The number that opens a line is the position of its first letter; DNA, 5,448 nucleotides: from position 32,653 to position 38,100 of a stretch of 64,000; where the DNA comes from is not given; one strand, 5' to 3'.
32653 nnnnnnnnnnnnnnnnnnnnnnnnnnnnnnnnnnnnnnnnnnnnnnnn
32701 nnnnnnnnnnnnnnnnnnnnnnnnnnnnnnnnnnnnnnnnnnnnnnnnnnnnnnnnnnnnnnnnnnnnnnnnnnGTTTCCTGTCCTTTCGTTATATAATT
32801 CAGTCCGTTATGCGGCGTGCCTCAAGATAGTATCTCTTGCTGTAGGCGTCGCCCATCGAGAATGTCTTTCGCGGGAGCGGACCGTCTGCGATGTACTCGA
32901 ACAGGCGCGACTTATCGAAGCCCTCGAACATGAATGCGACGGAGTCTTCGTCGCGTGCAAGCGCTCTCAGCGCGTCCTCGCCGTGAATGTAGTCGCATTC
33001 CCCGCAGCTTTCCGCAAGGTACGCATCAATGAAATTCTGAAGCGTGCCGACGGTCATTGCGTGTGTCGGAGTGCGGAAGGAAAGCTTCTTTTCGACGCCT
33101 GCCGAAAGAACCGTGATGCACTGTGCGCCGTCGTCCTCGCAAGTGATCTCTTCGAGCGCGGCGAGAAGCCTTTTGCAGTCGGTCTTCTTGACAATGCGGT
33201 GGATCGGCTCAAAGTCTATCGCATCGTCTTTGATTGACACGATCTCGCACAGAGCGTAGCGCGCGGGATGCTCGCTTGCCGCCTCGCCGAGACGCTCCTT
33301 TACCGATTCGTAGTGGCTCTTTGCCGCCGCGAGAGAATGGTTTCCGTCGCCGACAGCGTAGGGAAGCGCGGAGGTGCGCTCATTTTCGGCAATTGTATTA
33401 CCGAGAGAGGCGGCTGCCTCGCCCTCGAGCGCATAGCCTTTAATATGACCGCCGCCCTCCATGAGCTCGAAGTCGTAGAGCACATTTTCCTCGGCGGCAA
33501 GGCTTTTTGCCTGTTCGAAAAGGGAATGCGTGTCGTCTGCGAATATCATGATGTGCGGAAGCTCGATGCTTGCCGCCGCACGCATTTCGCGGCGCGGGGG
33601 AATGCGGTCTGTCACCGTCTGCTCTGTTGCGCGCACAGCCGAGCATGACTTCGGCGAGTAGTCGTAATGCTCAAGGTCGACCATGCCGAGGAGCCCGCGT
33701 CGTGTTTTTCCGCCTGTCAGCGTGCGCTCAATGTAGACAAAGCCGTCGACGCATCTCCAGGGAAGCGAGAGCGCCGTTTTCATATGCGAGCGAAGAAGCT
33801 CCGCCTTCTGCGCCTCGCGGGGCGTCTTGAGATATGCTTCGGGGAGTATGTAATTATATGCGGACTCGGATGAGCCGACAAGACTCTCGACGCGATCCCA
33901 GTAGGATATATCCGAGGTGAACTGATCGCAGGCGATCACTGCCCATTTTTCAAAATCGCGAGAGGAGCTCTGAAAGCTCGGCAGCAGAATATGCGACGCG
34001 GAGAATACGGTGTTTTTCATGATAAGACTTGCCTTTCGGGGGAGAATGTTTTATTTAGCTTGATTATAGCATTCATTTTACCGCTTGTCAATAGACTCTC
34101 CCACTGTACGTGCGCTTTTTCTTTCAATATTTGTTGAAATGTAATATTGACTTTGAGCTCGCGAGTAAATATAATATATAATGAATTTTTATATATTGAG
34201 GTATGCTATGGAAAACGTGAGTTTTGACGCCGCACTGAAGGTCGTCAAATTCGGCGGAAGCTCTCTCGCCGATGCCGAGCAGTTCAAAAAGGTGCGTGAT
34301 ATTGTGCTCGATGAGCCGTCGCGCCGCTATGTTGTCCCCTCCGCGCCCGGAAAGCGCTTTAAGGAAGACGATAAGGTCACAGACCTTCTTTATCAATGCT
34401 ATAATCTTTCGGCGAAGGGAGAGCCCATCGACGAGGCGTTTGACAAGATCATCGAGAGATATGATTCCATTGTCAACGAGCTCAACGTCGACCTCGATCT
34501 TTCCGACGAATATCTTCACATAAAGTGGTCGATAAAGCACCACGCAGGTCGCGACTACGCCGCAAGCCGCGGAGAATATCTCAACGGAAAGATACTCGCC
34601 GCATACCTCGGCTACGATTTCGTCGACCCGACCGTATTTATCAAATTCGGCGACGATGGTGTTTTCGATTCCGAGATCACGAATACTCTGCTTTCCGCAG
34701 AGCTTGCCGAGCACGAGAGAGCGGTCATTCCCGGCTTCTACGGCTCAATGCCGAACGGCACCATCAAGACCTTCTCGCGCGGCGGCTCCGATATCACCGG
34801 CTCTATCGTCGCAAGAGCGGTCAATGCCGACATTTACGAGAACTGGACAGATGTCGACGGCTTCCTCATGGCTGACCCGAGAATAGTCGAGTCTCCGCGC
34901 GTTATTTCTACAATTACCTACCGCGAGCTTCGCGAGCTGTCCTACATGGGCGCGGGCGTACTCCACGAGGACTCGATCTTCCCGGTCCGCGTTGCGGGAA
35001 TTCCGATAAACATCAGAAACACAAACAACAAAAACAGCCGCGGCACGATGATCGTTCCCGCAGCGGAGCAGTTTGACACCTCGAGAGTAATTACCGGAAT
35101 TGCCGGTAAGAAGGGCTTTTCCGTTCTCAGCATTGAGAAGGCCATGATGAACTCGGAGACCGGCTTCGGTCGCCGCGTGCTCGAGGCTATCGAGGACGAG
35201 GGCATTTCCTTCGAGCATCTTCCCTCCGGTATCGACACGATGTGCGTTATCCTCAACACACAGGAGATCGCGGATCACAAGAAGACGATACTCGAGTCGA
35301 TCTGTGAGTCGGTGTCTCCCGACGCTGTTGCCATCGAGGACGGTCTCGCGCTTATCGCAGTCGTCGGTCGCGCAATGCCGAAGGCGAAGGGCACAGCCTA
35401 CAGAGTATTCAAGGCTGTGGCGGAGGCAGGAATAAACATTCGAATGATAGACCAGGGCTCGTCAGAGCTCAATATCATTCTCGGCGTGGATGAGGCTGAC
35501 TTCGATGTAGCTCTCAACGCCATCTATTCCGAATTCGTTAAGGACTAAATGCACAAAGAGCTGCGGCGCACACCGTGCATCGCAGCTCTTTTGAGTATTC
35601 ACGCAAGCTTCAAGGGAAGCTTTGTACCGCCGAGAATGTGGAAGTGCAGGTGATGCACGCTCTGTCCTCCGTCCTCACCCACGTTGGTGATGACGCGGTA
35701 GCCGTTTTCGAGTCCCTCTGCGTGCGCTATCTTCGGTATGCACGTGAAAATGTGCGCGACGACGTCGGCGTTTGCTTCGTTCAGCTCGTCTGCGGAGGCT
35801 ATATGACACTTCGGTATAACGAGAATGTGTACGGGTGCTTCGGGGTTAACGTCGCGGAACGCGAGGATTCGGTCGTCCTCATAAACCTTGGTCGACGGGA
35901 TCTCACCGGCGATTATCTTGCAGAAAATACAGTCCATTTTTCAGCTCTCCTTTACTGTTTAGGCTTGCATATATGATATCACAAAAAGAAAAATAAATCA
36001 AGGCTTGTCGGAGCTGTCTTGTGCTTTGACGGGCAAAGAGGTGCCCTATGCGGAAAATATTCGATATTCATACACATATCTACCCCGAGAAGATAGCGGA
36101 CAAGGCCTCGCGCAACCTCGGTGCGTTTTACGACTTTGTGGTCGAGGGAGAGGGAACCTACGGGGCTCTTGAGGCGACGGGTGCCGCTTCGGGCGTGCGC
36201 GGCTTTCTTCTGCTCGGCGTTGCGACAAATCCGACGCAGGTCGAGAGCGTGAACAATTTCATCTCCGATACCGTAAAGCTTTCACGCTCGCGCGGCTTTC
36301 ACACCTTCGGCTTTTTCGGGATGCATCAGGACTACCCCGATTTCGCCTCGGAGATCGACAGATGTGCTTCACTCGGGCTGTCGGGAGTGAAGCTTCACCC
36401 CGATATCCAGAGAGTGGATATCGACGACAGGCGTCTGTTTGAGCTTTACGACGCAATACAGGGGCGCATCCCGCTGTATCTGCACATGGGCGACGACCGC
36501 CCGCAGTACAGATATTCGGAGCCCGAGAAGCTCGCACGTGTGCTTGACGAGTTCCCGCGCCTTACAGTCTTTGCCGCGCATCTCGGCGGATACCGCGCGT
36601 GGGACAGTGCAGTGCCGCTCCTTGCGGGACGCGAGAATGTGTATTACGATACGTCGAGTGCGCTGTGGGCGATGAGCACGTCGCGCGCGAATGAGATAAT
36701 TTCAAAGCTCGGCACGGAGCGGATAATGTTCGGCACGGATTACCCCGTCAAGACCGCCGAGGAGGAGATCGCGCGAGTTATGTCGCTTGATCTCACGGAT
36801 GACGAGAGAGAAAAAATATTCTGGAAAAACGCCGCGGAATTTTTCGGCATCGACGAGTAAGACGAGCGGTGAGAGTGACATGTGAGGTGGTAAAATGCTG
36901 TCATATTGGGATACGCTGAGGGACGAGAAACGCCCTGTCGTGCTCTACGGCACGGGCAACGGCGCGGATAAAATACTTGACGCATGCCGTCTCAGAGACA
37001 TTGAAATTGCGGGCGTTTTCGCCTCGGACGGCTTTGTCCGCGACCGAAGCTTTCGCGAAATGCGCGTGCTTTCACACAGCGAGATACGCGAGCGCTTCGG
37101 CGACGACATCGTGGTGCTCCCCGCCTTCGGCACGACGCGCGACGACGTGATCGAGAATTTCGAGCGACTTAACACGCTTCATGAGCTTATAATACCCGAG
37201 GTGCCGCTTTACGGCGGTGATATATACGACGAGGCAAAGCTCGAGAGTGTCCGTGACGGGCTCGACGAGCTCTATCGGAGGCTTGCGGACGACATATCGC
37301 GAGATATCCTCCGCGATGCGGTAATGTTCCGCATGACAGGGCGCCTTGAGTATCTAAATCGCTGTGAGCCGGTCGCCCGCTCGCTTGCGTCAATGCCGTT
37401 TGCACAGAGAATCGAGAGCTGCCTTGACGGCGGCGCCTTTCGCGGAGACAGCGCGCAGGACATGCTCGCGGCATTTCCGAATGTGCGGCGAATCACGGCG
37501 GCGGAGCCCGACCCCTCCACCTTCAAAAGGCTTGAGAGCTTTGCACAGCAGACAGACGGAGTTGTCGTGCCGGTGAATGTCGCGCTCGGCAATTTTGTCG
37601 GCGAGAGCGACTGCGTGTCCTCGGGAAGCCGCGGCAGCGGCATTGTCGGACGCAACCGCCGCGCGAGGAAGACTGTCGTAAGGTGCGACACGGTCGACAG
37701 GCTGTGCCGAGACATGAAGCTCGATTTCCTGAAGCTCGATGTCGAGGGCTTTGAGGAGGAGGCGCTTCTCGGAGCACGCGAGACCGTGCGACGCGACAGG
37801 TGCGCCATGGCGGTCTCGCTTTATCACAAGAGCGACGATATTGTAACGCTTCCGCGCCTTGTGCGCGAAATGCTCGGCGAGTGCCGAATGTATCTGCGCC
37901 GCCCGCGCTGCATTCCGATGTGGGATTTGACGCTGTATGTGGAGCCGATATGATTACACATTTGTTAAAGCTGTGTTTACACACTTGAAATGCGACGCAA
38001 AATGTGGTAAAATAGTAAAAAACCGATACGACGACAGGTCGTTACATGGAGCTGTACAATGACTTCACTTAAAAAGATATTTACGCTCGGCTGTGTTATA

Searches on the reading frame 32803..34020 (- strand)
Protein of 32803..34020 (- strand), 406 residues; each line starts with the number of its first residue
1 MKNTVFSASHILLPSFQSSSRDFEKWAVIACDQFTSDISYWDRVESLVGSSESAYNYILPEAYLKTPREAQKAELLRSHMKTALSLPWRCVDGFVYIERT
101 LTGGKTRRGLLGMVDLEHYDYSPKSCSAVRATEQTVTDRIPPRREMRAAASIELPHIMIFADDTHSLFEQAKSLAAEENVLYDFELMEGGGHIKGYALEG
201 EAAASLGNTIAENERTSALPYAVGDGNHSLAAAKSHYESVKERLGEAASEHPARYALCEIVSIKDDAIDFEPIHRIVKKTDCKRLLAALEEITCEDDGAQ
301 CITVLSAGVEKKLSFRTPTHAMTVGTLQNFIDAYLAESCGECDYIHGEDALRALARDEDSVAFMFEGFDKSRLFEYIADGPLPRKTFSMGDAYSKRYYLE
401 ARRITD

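Call 57: search_protein_families(library=pfam, proteins=[window:32803-34020:-], max_evalue=0.00001)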
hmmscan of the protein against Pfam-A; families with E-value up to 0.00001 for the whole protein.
window:32803-34020:- (406 aa): 1 family
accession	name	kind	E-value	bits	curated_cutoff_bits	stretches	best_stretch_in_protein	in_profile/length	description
PF06245.16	DUF1015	-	3.2e-46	158.2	25.8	1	23-333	12-324/325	Protein of unknown function (DUF1015)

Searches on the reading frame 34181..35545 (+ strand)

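Call 57: search_protein_families(library=pfam, proteins=[window:34181-35545:+], max_evalue=0.00001)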
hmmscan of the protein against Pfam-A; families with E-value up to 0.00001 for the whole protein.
window:34181-35545:+ (455 aa): 4 families
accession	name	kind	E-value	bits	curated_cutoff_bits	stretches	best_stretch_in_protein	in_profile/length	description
PF00696.33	AA_kinase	-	3.3e-31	109.3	24.9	1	20-280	3-234/234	Amino acid kinase family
PF22468.2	ACT_9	-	5.6e-25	87.3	27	1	392-452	1-61/61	ACT domain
PF01842.31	ACT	-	2.5e-07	30.8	27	1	403-448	11-61/66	ACT domain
PF13840.12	ACT_7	-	2.6e-06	27.6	27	0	385-448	2-63/65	ACT domain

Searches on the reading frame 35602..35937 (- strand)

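Call 57: search_protein_families(library=pfam, proteins=[window:35602-35937:-], max_evalue=0.00001)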
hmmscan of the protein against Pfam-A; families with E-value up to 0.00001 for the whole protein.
window:35602-35937:- (112 aa): 2 families
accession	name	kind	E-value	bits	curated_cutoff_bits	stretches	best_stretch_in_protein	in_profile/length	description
PF01230.28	HIT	-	5.4e-27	94.7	21.5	1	11-106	2-97/98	HIT domain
PF11969.13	DcpS_C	-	1e-26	94.1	24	1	3-103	2-101/114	Scavenger mRNA decapping enzyme C-term binding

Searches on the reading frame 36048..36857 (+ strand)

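Call 58: search_protein_families(library=pfam, proteins=[window:36048-36857:+], max_evalue=0.00001)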
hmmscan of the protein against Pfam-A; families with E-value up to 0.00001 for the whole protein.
window:36048-36857:+ (270 aa): 1 family
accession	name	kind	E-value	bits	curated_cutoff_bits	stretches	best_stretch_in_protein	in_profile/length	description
PF04909.20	Amidohydro_2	-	4.8e-35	122.2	26.4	1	6-268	2-289/289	Amidohydrolase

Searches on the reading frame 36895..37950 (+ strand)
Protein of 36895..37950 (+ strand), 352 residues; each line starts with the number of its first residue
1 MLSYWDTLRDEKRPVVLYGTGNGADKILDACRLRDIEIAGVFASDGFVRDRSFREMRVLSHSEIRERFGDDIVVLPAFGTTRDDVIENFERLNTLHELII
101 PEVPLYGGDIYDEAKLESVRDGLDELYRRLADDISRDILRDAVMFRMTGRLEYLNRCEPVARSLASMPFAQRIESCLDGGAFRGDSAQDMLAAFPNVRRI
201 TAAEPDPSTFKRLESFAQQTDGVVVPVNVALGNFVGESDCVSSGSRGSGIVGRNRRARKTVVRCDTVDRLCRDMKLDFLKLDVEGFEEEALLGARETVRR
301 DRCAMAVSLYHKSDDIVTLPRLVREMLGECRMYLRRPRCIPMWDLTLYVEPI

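Call 58: search_protein_families(library=pfam, proteins=[window:36895-37950:+], max_evalue=0.00001)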
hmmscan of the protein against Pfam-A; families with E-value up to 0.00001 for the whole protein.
window:36895-37950:+ (352 aa): 1 family
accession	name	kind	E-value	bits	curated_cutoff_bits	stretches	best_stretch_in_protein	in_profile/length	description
PF05050.19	Methyltransf_21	-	2e-12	48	22.7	1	179-327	2-166/173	Methyltransferase FkbM domain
